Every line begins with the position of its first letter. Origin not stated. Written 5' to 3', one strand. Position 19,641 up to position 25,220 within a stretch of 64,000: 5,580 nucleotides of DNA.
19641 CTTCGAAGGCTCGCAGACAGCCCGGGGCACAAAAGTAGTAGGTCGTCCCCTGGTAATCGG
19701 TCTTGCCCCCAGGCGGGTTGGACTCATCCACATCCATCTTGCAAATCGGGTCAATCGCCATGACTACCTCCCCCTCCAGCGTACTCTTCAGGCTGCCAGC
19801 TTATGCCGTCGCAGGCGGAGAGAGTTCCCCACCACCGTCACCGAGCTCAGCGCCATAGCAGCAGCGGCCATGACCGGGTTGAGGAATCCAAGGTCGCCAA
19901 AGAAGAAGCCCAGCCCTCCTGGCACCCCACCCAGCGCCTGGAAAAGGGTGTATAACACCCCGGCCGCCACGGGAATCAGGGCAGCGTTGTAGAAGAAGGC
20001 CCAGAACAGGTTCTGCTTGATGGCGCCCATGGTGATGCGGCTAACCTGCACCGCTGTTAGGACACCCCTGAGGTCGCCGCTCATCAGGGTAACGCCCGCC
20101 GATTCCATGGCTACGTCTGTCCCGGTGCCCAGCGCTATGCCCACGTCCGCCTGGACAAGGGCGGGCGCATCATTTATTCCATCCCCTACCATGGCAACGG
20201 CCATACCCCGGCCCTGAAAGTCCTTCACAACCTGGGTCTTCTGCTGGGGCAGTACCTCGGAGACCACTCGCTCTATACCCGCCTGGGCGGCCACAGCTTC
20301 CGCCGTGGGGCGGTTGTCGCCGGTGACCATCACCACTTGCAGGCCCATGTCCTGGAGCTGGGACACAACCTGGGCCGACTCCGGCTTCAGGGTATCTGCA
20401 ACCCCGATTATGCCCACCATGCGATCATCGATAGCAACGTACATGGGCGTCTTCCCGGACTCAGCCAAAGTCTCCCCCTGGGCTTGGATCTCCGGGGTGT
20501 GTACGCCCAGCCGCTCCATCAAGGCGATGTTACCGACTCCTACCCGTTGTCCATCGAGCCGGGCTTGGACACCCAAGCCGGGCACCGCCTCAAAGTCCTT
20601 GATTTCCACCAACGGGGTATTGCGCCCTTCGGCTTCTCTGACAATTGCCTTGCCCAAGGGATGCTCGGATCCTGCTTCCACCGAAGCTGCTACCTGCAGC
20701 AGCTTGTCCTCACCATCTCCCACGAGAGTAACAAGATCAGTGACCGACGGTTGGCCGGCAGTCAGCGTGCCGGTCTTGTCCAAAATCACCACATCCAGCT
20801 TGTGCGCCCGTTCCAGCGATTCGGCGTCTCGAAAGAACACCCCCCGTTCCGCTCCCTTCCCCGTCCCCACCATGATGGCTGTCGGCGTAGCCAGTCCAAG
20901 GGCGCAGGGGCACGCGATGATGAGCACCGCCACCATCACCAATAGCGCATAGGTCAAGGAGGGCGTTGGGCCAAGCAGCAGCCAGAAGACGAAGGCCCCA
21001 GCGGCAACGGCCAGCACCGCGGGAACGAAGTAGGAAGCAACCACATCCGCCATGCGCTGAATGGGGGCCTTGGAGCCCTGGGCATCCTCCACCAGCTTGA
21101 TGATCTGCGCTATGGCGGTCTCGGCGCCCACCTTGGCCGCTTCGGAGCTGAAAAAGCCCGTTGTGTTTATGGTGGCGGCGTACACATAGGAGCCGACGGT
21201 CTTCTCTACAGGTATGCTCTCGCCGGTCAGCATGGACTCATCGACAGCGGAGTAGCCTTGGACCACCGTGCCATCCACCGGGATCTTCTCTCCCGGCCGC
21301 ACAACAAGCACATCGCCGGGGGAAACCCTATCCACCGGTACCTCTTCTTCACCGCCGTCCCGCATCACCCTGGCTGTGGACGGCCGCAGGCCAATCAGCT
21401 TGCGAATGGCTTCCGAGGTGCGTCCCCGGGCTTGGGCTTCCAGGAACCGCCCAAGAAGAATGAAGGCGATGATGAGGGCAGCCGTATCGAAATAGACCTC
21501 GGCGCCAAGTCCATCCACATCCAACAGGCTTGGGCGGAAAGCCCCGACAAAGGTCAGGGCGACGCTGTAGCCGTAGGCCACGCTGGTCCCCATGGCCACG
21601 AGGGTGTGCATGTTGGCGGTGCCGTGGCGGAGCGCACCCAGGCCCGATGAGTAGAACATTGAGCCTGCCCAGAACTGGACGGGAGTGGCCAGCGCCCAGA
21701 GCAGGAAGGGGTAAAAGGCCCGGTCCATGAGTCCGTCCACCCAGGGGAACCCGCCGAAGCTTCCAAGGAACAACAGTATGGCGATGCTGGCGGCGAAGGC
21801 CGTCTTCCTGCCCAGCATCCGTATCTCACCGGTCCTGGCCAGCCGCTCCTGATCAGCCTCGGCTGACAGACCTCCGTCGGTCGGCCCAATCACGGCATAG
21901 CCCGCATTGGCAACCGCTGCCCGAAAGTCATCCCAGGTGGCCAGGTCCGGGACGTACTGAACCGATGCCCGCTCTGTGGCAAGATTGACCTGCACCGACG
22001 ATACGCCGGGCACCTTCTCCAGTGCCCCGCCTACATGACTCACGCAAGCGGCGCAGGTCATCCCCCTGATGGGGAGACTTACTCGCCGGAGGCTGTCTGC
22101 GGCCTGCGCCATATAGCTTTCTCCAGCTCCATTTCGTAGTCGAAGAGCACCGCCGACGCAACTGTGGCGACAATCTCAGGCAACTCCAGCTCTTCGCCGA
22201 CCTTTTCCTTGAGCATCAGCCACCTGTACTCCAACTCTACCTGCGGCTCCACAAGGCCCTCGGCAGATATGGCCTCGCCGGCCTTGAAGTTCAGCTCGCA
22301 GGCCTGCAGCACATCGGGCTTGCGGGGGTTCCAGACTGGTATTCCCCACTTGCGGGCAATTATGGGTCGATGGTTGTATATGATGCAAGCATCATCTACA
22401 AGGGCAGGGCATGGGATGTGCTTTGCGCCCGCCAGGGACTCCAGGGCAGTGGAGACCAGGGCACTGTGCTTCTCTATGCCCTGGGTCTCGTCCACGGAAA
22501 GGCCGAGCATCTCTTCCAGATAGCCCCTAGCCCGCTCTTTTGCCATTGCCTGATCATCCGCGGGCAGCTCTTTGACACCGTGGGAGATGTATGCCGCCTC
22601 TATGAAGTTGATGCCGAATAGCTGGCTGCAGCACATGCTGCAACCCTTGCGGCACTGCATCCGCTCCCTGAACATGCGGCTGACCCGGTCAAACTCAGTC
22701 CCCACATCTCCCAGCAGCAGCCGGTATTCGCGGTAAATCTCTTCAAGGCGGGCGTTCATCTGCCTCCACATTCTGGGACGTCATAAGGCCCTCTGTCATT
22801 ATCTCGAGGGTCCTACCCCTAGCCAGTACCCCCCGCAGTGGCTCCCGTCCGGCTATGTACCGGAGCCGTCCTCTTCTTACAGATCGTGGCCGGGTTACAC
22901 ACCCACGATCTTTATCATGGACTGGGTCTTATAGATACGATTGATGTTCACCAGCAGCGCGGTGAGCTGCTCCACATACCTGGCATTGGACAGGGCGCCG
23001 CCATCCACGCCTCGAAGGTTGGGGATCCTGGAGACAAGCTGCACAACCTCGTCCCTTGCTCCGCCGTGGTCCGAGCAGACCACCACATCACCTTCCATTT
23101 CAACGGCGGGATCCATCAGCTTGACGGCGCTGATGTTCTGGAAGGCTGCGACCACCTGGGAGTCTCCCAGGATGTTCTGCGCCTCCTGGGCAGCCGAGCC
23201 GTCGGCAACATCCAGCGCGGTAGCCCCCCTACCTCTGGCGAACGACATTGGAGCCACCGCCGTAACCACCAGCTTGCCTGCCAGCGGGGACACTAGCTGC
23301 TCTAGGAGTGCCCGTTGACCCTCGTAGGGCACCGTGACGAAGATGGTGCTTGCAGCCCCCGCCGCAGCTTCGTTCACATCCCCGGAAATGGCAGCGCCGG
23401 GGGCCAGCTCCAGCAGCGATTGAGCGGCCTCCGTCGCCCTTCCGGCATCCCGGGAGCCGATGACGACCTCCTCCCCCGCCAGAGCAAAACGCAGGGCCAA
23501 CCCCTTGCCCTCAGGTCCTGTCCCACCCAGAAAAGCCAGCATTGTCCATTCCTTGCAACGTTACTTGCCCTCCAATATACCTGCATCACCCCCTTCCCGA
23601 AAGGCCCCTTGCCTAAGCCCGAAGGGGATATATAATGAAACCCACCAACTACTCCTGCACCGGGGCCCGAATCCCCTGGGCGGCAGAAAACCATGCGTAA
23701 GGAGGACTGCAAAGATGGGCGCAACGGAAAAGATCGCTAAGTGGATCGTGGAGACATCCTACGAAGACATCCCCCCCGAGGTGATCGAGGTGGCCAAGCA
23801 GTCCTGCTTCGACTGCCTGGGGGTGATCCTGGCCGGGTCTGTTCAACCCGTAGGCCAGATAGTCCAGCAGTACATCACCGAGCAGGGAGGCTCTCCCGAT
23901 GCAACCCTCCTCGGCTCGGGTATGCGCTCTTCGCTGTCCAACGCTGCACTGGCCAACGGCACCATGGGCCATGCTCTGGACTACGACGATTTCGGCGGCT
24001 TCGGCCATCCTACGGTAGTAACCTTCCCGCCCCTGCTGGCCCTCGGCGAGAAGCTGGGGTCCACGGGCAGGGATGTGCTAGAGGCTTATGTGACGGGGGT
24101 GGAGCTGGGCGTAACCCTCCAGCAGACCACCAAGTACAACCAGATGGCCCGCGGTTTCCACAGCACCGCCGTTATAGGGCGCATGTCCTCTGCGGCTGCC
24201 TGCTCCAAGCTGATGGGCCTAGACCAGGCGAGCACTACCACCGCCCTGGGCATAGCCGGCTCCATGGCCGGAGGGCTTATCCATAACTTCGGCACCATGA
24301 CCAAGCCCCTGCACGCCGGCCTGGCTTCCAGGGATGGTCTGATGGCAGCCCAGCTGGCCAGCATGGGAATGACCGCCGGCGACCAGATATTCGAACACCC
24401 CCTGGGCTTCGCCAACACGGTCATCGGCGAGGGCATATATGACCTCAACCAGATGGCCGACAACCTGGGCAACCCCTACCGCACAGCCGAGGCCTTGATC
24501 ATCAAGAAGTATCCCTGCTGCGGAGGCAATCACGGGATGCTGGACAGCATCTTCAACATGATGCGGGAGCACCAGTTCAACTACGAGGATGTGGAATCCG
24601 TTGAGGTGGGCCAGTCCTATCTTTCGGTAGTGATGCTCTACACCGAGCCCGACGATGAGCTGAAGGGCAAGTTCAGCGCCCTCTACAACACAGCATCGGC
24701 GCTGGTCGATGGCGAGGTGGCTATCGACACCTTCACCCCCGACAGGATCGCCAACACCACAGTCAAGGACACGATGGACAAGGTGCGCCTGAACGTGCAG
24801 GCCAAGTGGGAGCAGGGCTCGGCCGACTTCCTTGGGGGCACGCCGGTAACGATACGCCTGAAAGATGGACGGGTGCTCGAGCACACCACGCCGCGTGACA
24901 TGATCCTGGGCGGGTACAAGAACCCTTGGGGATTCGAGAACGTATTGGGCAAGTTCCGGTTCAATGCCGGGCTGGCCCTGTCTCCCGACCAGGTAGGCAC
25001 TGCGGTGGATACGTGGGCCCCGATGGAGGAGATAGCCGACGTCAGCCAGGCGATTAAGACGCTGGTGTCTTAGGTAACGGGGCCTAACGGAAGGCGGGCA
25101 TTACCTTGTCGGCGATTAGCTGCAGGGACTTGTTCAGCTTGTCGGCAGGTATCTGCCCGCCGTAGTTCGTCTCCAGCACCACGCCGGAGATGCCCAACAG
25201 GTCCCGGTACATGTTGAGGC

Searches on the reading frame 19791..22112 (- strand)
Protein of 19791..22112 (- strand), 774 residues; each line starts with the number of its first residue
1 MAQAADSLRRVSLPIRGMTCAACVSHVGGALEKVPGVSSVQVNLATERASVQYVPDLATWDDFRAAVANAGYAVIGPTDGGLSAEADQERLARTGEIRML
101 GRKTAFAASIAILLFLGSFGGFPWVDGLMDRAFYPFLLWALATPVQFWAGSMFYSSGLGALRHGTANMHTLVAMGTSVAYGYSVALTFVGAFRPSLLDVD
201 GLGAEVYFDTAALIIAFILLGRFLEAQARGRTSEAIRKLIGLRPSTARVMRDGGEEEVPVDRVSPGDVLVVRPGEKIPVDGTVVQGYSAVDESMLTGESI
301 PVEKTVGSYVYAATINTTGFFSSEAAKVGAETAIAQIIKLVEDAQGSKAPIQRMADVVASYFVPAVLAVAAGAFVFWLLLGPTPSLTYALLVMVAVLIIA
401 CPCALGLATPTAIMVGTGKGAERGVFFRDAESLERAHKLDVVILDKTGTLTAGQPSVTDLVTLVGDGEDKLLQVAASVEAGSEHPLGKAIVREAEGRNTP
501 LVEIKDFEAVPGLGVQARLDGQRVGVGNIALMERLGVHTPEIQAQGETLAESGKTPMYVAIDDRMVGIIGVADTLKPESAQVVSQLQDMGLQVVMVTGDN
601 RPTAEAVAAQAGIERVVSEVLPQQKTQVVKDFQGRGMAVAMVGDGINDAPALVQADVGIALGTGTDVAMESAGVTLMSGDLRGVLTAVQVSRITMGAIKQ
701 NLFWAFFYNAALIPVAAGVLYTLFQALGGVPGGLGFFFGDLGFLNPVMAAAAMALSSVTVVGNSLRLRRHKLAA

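Call 45: search_protein_families(library=pfam, proteins=[window:19791-22112:-], max_evalue=0.00001)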
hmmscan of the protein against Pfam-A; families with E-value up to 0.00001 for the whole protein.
window:19791-22112:- (774 aa): 3 families
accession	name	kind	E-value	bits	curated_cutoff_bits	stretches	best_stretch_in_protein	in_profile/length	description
PF00122.25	E1-E2_ATPase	-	3.2e-60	203.2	28.1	1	242-422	2-180/181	E1-E2 ATPase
PF00702.32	Hydrolase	-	2.6e-40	139.3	26.4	1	440-656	2-191/191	haloacid dehalogenase-like hydrolase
PF00403.32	HMA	-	1.3e-14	54.7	24.8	1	14-72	3-61/62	Heavy-metal-associated domain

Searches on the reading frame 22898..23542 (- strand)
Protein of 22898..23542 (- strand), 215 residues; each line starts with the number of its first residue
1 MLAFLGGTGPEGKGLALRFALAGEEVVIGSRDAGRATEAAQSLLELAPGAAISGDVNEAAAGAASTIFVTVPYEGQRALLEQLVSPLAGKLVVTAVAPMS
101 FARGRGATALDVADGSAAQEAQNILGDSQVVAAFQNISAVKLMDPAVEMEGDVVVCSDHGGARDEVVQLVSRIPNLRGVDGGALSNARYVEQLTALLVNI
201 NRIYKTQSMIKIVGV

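Call 45: search_protein_families(library=pfam, proteins=[window:22898-23542:-], max_evalue=0.00001)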
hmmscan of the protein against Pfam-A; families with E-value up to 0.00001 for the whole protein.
window:22898-23542:- (215 aa): 1 family
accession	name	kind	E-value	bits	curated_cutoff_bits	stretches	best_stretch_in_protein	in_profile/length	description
PF03807.23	F420_oxidored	-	7.1e-13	49.4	21.6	1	2-98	2-94/94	NADP oxidoreductase coenzyme F420-dependent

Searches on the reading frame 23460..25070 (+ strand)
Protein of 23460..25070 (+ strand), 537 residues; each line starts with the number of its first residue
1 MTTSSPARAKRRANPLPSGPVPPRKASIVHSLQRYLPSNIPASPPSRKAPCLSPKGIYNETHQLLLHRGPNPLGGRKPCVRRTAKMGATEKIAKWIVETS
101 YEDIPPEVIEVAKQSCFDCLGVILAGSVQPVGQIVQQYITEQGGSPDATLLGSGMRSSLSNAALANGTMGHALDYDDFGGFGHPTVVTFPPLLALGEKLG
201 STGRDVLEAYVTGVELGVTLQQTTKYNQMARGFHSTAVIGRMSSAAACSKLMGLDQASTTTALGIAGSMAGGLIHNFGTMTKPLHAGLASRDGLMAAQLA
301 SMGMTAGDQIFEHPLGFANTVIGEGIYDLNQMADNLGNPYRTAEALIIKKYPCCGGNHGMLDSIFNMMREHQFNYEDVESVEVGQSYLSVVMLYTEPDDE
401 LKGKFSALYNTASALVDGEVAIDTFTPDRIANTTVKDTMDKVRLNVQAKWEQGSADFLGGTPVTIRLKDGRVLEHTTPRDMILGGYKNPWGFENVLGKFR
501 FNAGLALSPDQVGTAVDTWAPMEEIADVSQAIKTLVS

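Call 45: search_protein_families(library=pfam, proteins=[window:23460-25070:+], max_evalue=0.00001)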
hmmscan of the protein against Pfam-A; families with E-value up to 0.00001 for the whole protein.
window:23460-25070:+ (537 aa): 2 families
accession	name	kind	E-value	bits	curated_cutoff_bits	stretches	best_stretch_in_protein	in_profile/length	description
PF03972.19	MmgE_PrpD_N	-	2e-63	214.3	32.1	1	90-324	1-238/244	MmgE/PrpD N-terminal domain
PF19305.4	MmgE_PrpD_C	-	1e-21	78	32.1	1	351-510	1-159/173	MmgE/PrpD C-terminal domain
